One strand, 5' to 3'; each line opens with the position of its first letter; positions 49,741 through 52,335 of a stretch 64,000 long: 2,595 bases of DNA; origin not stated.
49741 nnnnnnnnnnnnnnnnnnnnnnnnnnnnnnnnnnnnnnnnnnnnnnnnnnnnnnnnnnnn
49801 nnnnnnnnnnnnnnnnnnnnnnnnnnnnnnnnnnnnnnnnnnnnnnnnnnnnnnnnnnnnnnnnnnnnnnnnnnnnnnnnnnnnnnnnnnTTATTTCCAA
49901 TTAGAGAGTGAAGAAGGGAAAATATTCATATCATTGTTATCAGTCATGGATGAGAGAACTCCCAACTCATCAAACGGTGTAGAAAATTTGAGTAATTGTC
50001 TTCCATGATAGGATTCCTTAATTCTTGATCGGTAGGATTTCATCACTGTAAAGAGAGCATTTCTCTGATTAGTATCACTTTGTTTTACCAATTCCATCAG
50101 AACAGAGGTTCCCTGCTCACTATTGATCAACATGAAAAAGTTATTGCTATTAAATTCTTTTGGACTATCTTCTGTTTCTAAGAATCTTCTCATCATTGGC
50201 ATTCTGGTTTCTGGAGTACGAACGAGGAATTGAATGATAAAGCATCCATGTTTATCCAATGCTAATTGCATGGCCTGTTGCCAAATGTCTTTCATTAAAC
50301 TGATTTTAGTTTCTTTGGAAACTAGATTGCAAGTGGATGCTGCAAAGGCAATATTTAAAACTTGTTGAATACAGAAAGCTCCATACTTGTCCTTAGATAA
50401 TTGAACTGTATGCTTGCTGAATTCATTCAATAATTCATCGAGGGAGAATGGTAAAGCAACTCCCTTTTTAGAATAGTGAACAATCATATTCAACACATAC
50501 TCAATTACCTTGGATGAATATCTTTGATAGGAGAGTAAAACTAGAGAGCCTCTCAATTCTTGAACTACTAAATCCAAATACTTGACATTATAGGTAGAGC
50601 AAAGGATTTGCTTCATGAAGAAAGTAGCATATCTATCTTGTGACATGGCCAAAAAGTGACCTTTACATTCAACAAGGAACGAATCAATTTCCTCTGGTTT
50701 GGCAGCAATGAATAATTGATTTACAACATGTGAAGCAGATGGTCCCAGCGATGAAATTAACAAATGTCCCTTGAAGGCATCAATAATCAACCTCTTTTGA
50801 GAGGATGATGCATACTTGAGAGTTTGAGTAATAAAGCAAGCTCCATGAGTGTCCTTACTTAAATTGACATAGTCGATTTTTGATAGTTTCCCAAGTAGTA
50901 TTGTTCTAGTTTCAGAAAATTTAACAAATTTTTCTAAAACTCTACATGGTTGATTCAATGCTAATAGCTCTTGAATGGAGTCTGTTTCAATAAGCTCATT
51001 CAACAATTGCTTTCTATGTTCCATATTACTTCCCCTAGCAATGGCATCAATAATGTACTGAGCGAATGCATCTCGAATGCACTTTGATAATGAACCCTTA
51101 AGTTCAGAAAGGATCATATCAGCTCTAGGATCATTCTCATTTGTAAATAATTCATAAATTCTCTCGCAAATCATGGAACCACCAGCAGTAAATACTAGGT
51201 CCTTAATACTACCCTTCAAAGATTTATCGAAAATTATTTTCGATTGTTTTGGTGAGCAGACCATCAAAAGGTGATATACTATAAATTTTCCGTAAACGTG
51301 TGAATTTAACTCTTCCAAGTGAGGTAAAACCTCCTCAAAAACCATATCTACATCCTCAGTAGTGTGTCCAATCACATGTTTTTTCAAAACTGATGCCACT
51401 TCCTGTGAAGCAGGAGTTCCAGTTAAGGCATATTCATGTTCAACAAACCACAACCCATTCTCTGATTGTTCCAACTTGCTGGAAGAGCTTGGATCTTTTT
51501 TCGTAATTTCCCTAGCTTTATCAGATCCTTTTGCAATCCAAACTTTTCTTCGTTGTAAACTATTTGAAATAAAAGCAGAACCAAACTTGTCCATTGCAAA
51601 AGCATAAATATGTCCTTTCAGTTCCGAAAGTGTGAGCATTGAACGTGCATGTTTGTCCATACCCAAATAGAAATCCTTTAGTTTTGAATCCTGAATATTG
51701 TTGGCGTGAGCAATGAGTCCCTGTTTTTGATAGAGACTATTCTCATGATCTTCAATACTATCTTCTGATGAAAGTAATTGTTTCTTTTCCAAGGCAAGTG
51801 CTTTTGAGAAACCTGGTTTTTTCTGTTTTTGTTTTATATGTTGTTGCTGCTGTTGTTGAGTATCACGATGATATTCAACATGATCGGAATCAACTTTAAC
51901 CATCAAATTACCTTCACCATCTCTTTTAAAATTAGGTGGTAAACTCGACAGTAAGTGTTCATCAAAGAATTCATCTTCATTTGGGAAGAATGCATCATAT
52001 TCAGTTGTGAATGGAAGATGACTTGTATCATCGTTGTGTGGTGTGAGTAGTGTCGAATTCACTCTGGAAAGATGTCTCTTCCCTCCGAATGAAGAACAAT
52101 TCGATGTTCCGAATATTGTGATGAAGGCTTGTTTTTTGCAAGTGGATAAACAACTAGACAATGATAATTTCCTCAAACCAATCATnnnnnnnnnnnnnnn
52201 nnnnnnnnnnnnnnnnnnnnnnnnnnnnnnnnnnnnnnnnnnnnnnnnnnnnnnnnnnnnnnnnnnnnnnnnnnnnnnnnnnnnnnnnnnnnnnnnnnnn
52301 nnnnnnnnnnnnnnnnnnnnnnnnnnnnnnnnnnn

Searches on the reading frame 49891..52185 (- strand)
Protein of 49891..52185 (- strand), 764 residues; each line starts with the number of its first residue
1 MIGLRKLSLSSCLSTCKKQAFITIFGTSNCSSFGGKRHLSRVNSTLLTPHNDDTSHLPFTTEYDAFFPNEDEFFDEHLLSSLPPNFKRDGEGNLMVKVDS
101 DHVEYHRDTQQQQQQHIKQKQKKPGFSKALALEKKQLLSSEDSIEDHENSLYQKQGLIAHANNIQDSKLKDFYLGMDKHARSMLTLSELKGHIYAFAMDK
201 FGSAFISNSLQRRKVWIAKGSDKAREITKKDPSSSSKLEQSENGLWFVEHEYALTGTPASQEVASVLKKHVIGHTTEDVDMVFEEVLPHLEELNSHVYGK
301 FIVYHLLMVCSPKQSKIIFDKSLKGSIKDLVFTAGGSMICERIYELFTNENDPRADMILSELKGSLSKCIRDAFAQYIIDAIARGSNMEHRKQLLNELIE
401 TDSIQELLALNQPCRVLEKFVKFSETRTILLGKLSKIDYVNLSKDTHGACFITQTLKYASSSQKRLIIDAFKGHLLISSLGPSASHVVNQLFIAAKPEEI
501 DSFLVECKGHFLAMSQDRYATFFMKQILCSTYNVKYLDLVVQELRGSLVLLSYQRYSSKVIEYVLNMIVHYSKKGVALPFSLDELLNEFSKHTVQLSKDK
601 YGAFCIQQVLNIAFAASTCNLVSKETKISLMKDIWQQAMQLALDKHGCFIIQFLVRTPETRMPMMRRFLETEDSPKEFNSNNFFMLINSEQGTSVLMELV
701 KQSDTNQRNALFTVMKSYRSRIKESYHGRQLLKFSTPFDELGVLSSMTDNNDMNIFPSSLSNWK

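Call 9: search_protein_families(library=pfam, proteins=[window:49891-52185:-], max_evalue=0.01)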
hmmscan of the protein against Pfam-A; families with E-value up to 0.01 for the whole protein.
window:49891-52185:- (764 aa): 2 families
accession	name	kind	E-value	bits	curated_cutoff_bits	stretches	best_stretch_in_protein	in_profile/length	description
PF00806.25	PUF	-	3.9e-15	55.7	26.3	0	439-469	2-32/35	Pumilio-family RNA binding repeat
PF22493.2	PUF_NOP9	-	8.8e-11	41.8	27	0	579-613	25-59/514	NOP9-like PUF repeat domain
